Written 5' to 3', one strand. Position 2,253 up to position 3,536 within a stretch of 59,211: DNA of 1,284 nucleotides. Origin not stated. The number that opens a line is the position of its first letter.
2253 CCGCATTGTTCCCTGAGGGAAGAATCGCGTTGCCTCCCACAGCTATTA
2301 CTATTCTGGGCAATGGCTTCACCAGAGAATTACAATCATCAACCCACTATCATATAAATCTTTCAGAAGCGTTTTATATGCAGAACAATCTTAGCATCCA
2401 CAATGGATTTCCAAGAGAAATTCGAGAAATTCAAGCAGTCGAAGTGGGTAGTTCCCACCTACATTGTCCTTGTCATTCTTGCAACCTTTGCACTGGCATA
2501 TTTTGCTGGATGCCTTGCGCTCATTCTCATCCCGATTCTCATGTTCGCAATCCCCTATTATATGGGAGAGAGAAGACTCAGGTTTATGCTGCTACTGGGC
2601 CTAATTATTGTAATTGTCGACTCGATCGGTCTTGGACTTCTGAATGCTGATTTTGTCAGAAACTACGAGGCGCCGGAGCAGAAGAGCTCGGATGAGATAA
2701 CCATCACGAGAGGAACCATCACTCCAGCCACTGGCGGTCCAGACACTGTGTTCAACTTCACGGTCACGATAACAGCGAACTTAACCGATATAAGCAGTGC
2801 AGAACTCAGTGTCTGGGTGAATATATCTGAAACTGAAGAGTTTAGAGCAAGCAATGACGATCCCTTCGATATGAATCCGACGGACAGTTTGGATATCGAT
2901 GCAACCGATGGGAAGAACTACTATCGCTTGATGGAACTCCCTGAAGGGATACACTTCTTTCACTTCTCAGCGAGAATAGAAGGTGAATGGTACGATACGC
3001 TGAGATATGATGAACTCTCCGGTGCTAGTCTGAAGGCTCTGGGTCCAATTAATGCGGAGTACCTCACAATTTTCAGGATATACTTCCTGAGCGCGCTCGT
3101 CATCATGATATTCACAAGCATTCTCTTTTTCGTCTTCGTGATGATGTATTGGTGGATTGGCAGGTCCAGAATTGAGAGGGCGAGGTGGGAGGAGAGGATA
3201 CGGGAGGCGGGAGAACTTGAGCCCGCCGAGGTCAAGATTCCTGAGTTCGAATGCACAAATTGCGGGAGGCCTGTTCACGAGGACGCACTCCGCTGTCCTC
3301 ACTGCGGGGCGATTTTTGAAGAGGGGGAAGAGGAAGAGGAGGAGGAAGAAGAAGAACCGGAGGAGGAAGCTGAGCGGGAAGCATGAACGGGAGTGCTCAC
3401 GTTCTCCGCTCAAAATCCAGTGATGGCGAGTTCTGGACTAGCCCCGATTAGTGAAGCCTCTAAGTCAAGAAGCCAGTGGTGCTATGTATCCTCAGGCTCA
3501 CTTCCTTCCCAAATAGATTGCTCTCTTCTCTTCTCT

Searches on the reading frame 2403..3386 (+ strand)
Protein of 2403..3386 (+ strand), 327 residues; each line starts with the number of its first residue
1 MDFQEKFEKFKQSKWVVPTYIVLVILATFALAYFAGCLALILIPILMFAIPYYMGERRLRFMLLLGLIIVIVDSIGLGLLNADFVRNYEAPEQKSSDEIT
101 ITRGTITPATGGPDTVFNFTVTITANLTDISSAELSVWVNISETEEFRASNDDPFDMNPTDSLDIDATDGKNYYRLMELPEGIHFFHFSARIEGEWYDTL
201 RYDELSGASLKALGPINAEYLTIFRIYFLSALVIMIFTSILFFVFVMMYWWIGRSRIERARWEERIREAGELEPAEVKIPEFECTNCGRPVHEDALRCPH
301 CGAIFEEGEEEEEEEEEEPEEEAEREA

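Call 68: search_protein_families(library=pfam, proteins=[window:2403-3386:+], max_evalue=0.001)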
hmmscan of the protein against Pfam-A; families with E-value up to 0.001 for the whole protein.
window:2403-3386:+ (327 aa): 2 families
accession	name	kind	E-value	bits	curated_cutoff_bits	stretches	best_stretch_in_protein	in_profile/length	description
PF13248.11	Zn_ribbon_3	-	9.3e-05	22.2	27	1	281-303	2-24/26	zinc-ribbon domain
PF13240.11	Zn_Ribbon_1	-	0.00014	22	25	1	284-303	2-21/23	zinc-ribbon domain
